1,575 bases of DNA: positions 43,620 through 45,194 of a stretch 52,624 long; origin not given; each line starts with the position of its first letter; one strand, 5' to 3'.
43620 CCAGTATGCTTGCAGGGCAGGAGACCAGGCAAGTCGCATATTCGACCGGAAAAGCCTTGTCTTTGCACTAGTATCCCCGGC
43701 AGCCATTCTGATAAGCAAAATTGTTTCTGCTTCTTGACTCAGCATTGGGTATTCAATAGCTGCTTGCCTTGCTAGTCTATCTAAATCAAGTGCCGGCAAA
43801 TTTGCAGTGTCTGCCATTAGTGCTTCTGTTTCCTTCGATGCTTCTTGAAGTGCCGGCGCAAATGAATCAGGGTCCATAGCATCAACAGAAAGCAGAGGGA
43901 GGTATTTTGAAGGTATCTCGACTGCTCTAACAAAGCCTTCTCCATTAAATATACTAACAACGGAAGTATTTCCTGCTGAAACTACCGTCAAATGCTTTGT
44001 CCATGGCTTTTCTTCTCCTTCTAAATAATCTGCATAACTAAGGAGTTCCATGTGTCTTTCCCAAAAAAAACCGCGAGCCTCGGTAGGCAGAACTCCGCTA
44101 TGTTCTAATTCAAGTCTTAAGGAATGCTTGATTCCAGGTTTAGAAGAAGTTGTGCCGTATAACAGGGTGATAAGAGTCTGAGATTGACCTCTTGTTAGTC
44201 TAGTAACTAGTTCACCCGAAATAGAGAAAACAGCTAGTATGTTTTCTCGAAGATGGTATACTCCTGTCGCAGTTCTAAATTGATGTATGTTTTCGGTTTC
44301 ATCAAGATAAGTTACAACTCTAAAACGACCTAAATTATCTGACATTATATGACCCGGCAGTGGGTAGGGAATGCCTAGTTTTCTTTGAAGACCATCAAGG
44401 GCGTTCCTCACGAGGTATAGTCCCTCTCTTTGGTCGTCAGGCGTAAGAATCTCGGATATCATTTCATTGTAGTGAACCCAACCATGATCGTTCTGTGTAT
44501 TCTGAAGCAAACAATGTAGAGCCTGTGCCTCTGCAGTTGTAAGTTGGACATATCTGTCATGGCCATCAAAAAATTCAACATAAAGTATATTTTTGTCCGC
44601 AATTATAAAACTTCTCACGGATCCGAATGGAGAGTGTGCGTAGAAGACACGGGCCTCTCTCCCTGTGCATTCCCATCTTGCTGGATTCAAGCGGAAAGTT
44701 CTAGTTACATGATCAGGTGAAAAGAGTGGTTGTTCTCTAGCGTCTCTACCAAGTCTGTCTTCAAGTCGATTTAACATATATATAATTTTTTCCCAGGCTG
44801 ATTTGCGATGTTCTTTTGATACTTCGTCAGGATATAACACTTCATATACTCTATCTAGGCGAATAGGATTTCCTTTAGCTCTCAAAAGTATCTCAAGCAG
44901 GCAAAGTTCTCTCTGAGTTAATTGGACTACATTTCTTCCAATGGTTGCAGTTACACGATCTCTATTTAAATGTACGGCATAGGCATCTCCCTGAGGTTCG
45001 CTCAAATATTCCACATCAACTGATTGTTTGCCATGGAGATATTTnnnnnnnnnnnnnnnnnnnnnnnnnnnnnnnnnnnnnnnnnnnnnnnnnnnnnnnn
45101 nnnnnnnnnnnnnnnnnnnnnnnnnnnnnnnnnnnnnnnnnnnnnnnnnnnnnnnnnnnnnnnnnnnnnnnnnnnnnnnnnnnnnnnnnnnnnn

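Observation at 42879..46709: Giant 1,276-aa protein: a complete sigma-70 domain appended to ~990 aa of tandem HTH and OmpR-like winged-helix modules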

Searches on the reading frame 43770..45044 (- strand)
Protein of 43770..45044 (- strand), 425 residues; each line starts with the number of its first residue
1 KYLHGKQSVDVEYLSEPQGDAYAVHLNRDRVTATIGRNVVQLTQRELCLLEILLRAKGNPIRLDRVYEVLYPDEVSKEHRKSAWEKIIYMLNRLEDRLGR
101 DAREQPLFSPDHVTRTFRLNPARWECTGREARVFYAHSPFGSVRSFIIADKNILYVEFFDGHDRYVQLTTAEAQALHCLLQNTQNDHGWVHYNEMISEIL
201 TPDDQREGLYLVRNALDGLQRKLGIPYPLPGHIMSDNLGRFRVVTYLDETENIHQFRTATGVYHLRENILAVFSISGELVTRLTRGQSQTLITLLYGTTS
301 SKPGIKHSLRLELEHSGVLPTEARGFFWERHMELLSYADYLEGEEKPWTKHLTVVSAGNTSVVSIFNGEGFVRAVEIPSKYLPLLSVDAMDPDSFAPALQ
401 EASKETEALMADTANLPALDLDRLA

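Call 45: search_solved_structures(query=A5, max_evalue=10, show_alignments=3)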
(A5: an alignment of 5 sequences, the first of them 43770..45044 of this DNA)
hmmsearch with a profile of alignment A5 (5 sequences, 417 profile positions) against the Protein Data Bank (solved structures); distinct sequences matched with E-value up to 10: 24.
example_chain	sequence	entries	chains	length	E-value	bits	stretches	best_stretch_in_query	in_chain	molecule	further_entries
3rjp_A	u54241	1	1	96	0.00012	24.2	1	25-79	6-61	CovR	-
6iju_A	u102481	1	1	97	0.00024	23.2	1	24-70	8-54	DNA-binding response regulator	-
6kyx_A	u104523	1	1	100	0.00025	23.1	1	24-70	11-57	DNA-binding response regulator ArlR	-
6is4_A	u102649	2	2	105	0.00028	23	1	24-70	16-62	Response regulator ArlR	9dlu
1kgs_A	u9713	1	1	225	0.00048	22.2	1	24-76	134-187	DNA BINDING RESPONSE REGULATOR D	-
9yfa_A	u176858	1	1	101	0.0013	20.8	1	22-104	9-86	Response regulator protein CarR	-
2k4j_A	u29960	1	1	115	0.0044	19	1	9-66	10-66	Putative TRANSCRIPTIONAL REGULATOR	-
3zq7_A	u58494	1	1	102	0.0099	17.9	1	24-101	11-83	KDP OPERON TRANSCRIPTIONAL REGULATORY PROTEIN KDPE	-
1ys6_A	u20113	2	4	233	0.033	16.1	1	24-70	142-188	Transcriptional regulatory protein prrA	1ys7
2m87_A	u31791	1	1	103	0.033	16.1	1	24-77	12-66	Transcriptional regulatory protein basR/pmrA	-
4kny_A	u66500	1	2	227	0.061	15.2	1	24-101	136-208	KDP operon transcriptional regulatory protein KdpE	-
9dvt_R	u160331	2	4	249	0.062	15.2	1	163-233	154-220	DNA-binding dual master transcriptional regulator RpaA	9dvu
4kfc_A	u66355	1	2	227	0.064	15.2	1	24-86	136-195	KDP operon transcriptional regulatory protein KdpE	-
6lgq_D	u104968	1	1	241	0.067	15.1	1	24-101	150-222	DNA-binding response regulator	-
1p2f_A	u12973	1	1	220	0.074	15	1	24-88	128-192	Response Regulator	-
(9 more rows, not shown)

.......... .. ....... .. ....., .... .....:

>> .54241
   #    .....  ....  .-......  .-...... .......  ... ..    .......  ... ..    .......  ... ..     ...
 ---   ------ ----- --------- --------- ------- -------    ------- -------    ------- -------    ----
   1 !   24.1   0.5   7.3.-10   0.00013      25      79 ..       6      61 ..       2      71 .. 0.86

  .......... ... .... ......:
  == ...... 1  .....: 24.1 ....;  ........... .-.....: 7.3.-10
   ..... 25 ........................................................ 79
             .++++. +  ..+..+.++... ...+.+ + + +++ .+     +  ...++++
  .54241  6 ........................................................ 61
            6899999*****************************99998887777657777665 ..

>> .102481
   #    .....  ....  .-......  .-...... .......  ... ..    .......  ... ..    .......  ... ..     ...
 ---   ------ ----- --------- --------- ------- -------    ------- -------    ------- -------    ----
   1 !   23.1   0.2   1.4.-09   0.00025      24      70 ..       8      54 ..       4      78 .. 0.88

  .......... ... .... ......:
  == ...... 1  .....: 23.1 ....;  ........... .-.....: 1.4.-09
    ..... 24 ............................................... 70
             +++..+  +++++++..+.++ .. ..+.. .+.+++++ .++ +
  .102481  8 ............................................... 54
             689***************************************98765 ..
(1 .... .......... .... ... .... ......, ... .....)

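Call 61: predict_structure(alignment_id=A5)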
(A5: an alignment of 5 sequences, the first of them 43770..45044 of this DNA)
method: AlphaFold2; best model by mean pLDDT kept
length: 425 residues; sequences in the alignment: 5
mean_pLDDT: 76.6   pTM: 0.66
mean pLDDT of the five models: 76.6, 73.2, 71.3, 69.5, 61.7
residues with pLDDT >= 90: 132; 70-90: 168; 50-70: 57; < 50: 68
segments of 3 or more residues with pLDDT < 50: 1-14, 337-349, 387-425
pLDDT, mean of each block of 10 residues (from residue 1): 39 61 92 90 93 91 90 70 90 92 91 91 87 90 87 91 91 91 72 85 65 90 87 88 83 82 89 88 90 75 85 91 76 61 41 59 59 68 53 42 43 39 32
secondary structure, 60 per line:
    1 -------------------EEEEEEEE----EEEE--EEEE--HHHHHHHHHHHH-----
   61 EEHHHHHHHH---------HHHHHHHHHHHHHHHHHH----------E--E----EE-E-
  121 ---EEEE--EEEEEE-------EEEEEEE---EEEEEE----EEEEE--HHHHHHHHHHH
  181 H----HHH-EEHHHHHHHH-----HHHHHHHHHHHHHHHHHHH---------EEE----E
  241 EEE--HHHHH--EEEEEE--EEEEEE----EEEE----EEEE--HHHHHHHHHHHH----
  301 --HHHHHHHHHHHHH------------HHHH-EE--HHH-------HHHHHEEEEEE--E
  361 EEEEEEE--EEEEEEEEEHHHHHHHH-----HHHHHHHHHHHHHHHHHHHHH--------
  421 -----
elements in order: E20-27 E32-35 E38-41 H44-55 H63-70 H80-97 E124-127 E130-135 E143-149 E153-158 E163-167 H170-181 H192-199 H205-223 E233-235 E240-243 H246-250 E253-258 E261-266 E271-274 E279-282 H285-296 H303-315 H328-331 H347-351 E352-357 E360-367 E370-378 H379-386 H392-412

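Call 66: fold_search(model_id=the predicted structure, library=pdb)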
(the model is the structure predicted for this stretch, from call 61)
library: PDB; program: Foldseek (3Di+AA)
matches with E <= 10: 747; with E <= 0.001: 0
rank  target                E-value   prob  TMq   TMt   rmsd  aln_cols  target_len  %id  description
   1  7lza                  1.1e-02  1.00  0.19  0.35   2.5        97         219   21  Activated form of VanR from S. coelicolor (released 2021-07-14)
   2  3rjp                  1.2e-02  1.00  0.20  0.80   2.1        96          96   14  Crystal structure of the DNA binding domain of CovR from Streptococcus pyogenes (released 2012-04-25)
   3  7lz9                  1.2e-02  1.00  0.19  0.38   4.6       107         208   20  Inactive form of VanR from S. coelicolor (released 2021-07-14)
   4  5ju7                  1.2e-02  1.00  0.19  0.64   5.1       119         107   13  DNA BINDING DOMAIN OF E.COLI CADC (released 2017-04-26)
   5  5u8k_B                1.9e-02  1.00  0.20  0.35   2.1        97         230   15  RitR mutant - C128S (released 2017-12-20)
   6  9dvt_S                2.1e-02  1.00  0.20  0.35   7.0       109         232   20  Cryo-EM structure of RpaA bound to PkaiBC DNA and the CTD of the alpha subunit of RNAP from the cyanobacterium Synecho (released 2025-10-15)
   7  9dvt_R                2.5e-02  1.00  0.20  0.35   2.4        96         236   20  Cryo-EM structure of RpaA bound to PkaiBC DNA and the CTD of the alpha subunit of RNAP from the cyanobacterium Synecho (released 2025-10-15)
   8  6cqg                  3.2e-02  1.00  0.20  0.74   2.8        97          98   16  YycF Effector Domain Structure without DNA bound (released 2019-06-19)
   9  5vfa_B                3.4e-02  1.00  0.19  0.34   2.7        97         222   15  RitR Mutant - C128D (released 2018-04-11)
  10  2hwv                  3.6e-02  1.00  0.21  0.76   2.8       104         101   13  Crystal structure of an essential response regulator DNA binding domain, VicRc in Enterococcus faecalis, a member of the (released 2007-01-23)
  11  2rv8_MODEL_1_A        3.6e-02  1.00  0.18  0.53  11.8       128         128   14  Solution Structure of the PhoP DNA-Binding Domain from Mycobacterium tuberculosis (released 2015-08-12)
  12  8b4e_A                4.0e-02  1.00  0.19  0.62   4.3       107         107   12  ToxR bacterial transcriptional regulator bound to 25 bp toxT promoter DNA (released 2023-08-09)
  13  8b4d_B                4.2e-02  1.00  0.17  0.57   5.0       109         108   13  ToxR bacterial transcriptional regulator bound to 40 bp toxT promoter DNA (released 2023-08-09)
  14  5vfa_A                4.5e-02  1.00  0.19  0.35   2.8        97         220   14  RitR Mutant - C128D (released 2018-04-11)
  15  8b4b_X                4.5e-02  1.00  0.16  0.56   4.9       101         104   15  ToxR bacterial transcriptional regulator bound to 19 bp ompU promoter DNA (released 2023-08-09)
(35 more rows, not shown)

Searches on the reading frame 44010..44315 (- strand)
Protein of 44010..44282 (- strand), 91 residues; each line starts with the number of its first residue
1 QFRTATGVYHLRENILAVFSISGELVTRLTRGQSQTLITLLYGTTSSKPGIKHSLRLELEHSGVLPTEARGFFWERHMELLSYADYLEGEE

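Call 26: search_protein_families(library=pfam, proteins=[window:44010-44282:-], max_evalue=1)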
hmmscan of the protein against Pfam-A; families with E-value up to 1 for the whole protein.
window:44010-44282:- (91 aa): 0 families

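Call 99: search_solved_structures(query=A8, max_evalue=10, show_alignments=2)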
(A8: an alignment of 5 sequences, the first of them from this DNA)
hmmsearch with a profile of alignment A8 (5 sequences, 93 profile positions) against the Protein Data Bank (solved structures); distinct sequences matched with E-value up to 10: 1.
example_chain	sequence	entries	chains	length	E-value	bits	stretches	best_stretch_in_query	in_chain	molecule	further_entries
4g2k_A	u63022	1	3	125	0.78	13.1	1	15-51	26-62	General control protein GCN4, Envelope glycoprotein GP2 chimera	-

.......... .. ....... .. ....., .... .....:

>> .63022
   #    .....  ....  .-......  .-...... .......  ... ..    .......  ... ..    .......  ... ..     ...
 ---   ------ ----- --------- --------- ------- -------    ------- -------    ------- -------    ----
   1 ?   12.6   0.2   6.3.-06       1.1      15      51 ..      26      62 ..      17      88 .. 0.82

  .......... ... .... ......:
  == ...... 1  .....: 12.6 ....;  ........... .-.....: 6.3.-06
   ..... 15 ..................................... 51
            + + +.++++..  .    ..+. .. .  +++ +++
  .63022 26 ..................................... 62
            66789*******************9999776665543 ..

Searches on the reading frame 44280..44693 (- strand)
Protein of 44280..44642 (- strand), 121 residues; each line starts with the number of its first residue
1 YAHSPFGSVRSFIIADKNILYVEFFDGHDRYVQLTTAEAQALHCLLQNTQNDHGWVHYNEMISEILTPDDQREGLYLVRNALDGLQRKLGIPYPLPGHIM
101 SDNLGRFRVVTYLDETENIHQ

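Call 26: search_protein_families(library=pfam, proteins=[window:44280-44642:-], max_evalue=1)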
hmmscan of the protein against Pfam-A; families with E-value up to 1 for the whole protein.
window:44280-44642:- (121 aa): 0 families

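Call 98: search_solved_structures(query=A7, max_evalue=10, show_alignments=2)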
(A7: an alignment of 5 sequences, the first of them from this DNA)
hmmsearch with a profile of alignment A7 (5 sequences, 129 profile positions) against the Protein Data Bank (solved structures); distinct sequences matched with E-value up to 10: 6.
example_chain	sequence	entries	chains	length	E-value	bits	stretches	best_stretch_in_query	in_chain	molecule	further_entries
2k4j_A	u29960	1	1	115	0.0016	21.7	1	44-121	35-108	Putative TRANSCRIPTIONAL REGULATOR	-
9dvt_R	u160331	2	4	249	0.015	18.6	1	46-116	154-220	DNA-binding dual master transcriptional regulator RpaA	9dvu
8b4c_D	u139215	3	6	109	0.56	13.5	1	43-116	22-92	Cholera toxin transcriptional activator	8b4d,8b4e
8b4b_W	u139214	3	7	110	0.57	13.5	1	43-116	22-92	Cholera toxin transcriptional activator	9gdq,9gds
7nmb_A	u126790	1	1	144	0.8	13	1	43-116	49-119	Cholera toxin transcriptional activator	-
7lz9_A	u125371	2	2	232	1.6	12.1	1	47-107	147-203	Putative two-component system response regulator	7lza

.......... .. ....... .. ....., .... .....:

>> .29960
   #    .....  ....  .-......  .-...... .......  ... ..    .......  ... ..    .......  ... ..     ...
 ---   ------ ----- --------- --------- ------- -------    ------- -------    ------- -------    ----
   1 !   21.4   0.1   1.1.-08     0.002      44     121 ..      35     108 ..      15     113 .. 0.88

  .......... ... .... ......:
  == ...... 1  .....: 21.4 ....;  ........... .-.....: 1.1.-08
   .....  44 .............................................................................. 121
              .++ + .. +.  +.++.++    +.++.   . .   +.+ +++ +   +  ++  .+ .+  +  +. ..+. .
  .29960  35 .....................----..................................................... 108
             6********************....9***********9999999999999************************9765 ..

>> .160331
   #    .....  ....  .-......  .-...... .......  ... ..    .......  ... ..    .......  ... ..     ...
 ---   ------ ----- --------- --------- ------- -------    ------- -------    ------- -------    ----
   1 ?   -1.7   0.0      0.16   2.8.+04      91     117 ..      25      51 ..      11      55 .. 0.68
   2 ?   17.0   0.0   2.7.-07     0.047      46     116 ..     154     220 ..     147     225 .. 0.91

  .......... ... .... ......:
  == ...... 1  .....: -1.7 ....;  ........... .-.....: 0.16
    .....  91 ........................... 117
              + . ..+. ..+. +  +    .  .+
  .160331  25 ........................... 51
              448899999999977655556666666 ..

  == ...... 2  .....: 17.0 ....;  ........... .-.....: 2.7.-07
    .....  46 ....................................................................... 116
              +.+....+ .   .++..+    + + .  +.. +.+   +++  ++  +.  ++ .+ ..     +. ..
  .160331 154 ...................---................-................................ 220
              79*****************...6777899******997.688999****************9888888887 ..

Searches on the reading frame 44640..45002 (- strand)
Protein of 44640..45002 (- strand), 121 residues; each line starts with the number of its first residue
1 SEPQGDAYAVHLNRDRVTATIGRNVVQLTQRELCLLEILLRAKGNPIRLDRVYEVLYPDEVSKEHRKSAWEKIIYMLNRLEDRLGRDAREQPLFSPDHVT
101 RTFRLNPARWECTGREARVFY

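Call 26: search_protein_families(library=pfam, proteins=[window:44640-45002:-], max_evalue=1)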
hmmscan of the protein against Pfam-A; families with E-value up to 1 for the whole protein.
window:44640-45002:- (121 aa): 2 families
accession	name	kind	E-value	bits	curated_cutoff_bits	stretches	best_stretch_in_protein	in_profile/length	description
PF00486.34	Trans_reg_C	-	0.006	17.1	26.2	1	25-64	3-42/77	Transcriptional regulatory protein, C terminal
PF22737.1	NNH6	-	0.085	13.4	27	1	34-80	22-69/114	NACHT N-terminal Helical domain 6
